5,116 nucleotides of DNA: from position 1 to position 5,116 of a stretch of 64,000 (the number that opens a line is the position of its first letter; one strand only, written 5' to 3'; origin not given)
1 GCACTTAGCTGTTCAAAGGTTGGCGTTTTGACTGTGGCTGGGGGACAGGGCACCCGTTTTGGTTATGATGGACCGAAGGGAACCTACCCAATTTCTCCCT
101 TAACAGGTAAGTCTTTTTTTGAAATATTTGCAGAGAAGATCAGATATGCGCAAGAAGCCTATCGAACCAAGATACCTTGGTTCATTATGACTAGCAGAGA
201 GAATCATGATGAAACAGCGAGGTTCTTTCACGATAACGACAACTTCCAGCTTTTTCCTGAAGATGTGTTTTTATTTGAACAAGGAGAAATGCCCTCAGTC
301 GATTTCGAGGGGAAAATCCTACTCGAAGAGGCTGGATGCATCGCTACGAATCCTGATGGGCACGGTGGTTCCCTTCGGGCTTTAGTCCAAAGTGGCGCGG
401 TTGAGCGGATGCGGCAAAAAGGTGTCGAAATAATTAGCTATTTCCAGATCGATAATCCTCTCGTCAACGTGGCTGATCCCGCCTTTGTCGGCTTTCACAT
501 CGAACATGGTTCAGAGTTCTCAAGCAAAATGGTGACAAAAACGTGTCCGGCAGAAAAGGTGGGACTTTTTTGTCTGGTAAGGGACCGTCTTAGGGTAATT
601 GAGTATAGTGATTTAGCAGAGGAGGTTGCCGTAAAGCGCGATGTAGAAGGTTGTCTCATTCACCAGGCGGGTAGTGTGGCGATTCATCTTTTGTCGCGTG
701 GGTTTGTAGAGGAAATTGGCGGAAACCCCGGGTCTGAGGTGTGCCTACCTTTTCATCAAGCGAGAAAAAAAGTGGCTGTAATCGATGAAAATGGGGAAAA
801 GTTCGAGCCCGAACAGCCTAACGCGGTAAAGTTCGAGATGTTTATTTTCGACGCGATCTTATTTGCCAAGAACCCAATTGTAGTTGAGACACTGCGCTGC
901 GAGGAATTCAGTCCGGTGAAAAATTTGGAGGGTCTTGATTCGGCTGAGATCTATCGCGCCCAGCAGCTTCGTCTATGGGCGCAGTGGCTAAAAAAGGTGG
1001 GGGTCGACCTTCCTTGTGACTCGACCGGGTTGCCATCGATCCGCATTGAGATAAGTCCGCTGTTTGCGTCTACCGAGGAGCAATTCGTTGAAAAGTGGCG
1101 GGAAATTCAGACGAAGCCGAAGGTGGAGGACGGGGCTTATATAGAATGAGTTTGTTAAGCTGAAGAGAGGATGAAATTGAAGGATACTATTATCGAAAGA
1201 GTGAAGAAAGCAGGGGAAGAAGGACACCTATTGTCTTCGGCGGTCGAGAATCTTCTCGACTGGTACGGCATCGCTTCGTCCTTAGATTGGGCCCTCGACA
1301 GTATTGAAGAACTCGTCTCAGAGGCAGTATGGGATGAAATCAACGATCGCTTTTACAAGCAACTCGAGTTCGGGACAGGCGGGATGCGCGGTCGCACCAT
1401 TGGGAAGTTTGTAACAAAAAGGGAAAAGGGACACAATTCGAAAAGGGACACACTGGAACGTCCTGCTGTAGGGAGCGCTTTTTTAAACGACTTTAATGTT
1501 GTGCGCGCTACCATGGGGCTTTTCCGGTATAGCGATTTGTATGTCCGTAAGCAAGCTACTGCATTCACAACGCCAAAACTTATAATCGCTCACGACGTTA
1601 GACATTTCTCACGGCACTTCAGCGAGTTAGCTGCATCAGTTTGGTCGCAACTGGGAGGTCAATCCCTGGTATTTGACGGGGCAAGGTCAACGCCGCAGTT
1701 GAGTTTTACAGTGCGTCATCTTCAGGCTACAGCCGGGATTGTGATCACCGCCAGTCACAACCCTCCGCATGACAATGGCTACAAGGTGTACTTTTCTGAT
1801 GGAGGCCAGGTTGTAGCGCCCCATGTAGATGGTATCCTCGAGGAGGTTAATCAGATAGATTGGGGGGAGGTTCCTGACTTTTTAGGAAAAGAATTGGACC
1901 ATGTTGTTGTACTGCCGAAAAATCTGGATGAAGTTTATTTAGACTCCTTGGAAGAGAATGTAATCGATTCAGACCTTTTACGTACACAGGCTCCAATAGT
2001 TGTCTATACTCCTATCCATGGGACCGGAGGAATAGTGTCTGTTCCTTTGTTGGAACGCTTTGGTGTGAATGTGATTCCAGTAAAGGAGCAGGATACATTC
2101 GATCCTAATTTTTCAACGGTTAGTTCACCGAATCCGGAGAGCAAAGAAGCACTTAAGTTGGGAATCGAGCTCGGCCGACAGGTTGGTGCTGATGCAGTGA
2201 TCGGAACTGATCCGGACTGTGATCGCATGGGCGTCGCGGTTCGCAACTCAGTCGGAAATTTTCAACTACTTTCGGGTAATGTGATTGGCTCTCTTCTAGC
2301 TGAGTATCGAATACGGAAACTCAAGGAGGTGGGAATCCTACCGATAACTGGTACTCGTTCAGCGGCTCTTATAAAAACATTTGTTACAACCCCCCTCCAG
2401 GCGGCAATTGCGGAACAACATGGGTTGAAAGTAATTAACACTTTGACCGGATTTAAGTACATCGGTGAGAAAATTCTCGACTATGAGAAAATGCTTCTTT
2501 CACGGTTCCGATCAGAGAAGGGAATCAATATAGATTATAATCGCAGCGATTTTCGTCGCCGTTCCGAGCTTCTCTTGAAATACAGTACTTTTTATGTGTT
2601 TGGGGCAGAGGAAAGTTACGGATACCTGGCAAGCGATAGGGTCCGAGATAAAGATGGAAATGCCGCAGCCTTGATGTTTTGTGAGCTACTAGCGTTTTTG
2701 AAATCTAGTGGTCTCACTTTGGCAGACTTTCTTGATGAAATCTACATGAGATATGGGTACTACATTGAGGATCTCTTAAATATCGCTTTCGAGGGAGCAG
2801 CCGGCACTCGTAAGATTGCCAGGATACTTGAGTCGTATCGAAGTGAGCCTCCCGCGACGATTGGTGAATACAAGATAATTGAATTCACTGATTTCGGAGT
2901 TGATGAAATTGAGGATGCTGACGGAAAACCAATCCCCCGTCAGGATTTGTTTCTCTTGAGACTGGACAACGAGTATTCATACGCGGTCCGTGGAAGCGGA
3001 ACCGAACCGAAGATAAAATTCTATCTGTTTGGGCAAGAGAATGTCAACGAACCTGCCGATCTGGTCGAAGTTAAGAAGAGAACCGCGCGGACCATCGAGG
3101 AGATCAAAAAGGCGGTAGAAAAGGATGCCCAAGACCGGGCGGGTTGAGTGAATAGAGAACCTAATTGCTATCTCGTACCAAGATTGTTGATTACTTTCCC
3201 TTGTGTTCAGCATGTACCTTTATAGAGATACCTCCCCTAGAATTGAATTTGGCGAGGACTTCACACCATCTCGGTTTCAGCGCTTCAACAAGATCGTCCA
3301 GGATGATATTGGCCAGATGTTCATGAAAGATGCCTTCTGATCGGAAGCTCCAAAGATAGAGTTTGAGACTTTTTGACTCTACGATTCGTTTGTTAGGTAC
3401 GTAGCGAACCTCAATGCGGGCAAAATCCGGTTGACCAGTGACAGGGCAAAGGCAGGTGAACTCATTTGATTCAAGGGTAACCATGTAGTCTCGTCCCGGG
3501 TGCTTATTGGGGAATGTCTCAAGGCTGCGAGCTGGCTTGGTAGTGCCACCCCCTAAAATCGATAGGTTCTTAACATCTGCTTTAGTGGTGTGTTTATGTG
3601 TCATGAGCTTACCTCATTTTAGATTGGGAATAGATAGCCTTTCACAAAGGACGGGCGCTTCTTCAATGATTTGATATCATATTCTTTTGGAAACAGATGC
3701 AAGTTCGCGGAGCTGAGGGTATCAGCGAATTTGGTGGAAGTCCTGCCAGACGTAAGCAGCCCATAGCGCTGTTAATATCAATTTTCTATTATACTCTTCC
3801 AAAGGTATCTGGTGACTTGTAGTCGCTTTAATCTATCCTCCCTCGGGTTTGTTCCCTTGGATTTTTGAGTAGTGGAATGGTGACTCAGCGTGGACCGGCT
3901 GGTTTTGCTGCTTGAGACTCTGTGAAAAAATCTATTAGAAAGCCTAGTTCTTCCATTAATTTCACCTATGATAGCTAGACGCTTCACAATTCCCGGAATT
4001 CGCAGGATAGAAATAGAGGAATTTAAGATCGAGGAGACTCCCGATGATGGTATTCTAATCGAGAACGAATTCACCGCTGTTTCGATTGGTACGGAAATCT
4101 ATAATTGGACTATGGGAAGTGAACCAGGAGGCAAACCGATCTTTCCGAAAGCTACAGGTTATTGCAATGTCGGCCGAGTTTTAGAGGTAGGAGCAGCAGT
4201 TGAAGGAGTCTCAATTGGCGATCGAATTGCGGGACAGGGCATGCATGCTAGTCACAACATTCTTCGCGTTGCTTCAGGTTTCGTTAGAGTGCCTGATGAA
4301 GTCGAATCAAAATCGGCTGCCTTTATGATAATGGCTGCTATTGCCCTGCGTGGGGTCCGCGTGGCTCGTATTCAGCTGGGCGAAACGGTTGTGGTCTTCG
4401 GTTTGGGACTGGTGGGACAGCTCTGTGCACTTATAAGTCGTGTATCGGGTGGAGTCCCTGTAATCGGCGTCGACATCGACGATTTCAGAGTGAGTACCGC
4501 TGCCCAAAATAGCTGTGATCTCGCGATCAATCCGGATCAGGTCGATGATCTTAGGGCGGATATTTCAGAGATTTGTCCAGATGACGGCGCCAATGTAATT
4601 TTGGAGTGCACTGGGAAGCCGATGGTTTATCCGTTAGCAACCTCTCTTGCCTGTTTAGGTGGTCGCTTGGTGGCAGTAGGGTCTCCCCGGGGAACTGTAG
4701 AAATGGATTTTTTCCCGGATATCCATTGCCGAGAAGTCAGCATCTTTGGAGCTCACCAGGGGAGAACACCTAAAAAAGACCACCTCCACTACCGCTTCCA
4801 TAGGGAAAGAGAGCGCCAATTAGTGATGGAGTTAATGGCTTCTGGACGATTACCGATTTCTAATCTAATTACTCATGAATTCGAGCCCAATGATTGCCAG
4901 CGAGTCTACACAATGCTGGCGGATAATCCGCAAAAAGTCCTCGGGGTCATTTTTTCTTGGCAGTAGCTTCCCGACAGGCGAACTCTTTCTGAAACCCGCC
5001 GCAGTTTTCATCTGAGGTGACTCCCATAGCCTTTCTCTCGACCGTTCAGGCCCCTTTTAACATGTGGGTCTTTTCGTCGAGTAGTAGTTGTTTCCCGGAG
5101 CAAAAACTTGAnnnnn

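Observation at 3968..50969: About 47 kb of apparently cytoplasmic catabolic genes built from four expanded enzyme families, with one transporter and no regulator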

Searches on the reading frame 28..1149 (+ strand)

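Call 4: search_protein_families(library=pfam, proteins=[window:28-1149:+], max_evalue=0.01)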
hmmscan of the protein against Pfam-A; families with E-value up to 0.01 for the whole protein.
window:28-1149:+ (373 aa): 1 family
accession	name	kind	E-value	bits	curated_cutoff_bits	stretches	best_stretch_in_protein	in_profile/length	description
PF01704.24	UDPGP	-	8.9e-41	140.4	22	1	3-302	59-340/413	UTP--glucose-1-phosphate uridylyltransferase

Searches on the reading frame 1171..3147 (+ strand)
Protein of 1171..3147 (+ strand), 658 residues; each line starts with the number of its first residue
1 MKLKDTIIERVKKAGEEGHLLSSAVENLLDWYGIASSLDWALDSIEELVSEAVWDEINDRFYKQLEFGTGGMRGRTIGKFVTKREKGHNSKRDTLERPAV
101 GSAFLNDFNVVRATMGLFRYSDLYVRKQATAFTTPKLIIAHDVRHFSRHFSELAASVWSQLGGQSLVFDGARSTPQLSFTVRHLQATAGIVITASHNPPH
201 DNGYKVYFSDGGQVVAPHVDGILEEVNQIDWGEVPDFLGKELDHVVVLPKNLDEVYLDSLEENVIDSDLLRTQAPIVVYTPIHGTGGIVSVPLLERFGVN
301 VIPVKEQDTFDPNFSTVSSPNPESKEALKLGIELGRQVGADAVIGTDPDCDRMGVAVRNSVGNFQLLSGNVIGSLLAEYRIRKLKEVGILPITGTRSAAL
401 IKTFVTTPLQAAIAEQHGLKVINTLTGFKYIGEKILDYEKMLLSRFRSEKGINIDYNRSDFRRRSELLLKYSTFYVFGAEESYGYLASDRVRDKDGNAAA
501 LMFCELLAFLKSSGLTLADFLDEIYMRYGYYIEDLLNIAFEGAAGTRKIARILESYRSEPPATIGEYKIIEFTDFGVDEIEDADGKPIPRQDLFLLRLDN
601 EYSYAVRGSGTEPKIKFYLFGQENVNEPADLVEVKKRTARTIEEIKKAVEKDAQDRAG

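Call 4: search_protein_families(library=pfam, proteins=[window:1171-3147:+], max_evalue=0.01)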
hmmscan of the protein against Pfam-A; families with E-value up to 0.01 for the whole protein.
window:1171-3147:+ (658 aa): 3 families
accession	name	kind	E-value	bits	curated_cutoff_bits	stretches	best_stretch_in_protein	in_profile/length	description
PF02878.22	PGM_PMM_I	-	5.8e-28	97.7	22.5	1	101-230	14-135/138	Phosphoglucomutase/phosphomannomutase, alpha/beta/alpha domain I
PF02879.22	PGM_PMM_II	-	9.1e-24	84.4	29.3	1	255-356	2-99/103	Phosphoglucomutase/phosphomannomutase, alpha/beta/alpha domain II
PF02880.22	PGM_PMM_III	-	2.7e-15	56.9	20.7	1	369-528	2-115/115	Phosphoglucomutase/phosphomannomutase, alpha/beta/alpha domain III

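Call 56: find_encoding_contigs(protein=window:1171-3147:+, flank=10000, max_places=3)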
Protein window:1171-3147:+ (658 aa): 4 contigs read that carry it; 3 places shown.
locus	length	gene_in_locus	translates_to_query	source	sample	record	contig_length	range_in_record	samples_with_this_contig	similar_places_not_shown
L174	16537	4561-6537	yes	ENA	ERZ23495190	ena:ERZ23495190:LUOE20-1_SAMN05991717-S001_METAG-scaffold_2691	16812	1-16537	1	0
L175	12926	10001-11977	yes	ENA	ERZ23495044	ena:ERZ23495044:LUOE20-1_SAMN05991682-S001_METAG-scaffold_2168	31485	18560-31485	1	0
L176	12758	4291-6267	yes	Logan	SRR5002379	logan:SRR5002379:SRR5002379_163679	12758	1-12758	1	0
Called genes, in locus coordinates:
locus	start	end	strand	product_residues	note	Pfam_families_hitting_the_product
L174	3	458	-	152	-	?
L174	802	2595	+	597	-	PF14716:HHH_8, PF14520:HHH_5, PF14791:DNA_pol_B_thumb, PF02811:PHP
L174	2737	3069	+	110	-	PF04977:DivIC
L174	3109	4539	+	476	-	PF01704:UDPGP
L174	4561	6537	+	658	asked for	PF02878:PGM_PMM_I, PF02879:PGM_PMM_II, PF02880:PGM_PMM_III (weak)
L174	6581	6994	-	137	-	PF14489:QueF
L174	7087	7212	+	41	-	-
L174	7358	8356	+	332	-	PF00107:ADH_zinc_N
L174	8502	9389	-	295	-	PF00149:Metallophos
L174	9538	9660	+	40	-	-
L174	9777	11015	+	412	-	PF13378:MR_MLE_C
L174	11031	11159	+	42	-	-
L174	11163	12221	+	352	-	PF13088:BNR_2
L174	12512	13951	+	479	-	PF00884:Sulfatase, PF01663:Phosphodiest (faint), PF02995:DUF229 (weak), PF16347:SGSH_C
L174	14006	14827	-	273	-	PF23441:SDR (weak), PF00106:adh_short, PF08659:KR, PF13561:adh_short_C2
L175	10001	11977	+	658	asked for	PF02878:PGM_PMM_I, PF02879:PGM_PMM_II, PF02880:PGM_PMM_III (weak)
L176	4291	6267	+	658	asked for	PF02878:PGM_PMM_I, PF02879:PGM_PMM_II, PF02880:PGM_PMM_III (weak)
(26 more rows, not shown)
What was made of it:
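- A TauE sulfite exporter lies about 10 kb left of the block (call 56).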

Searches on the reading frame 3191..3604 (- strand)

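Call 4: search_protein_families(library=pfam, proteins=[window:3191-3604:-], max_evalue=0.01)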
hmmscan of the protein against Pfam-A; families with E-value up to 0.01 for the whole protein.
window:3191-3604:- (137 aa): 3 families
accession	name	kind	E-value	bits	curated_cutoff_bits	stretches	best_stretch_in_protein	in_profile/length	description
PF14489.11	QueF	-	5.2e-34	116.7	27.3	1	59-135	1-77/81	QueF-like protein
PF14819.11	QueF_N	-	3.1e-05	24.7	25.6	1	56-109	48-103/111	Nitrile reductase, 7-cyano-7-deazaguanine-reductase N-term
PF01227.27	GTP_cyclohydroI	-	0.0088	15.9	27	1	31-118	48-136/179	GTP cyclohydrolase I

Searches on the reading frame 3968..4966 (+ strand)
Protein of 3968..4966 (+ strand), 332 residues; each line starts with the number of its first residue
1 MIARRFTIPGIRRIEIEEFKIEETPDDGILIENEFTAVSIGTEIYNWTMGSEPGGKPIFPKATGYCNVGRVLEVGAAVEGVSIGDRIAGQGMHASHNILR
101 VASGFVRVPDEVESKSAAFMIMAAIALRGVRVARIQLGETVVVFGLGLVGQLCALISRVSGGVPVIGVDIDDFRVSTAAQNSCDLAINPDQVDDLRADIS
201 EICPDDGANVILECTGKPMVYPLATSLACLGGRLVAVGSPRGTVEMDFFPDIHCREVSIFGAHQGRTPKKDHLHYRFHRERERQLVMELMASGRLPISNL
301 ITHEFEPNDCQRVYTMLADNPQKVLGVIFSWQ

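Call 4: search_protein_families(library=pfam, proteins=[window:3968-4966:+], max_evalue=0.01)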
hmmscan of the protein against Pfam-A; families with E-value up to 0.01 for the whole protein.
window:3968-4966:+ (332 aa): 3 families
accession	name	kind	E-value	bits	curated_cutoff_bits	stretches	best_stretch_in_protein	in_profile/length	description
PF00107.32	ADH_zinc_N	-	1.2e-16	61.2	31.8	1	149-266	2-116/129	Zinc-binding dehydrogenase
PF03721.20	UDPG_MGDP_dh_N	-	0.0014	18.7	27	1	140-185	2-46/187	UDP-glucose/GDP-mannose dehydrogenase family, NAD binding domain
PF08240.17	ADH_N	-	0.0075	16.9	23.5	0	41-90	16-63/104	Alcohol dehydrogenase GroES-like domain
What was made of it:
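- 3968..4966 (+): g04, medium-chain (Zn-ADH type) dehydrogenase. PF00107, E 1.2e-16 (call 4)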
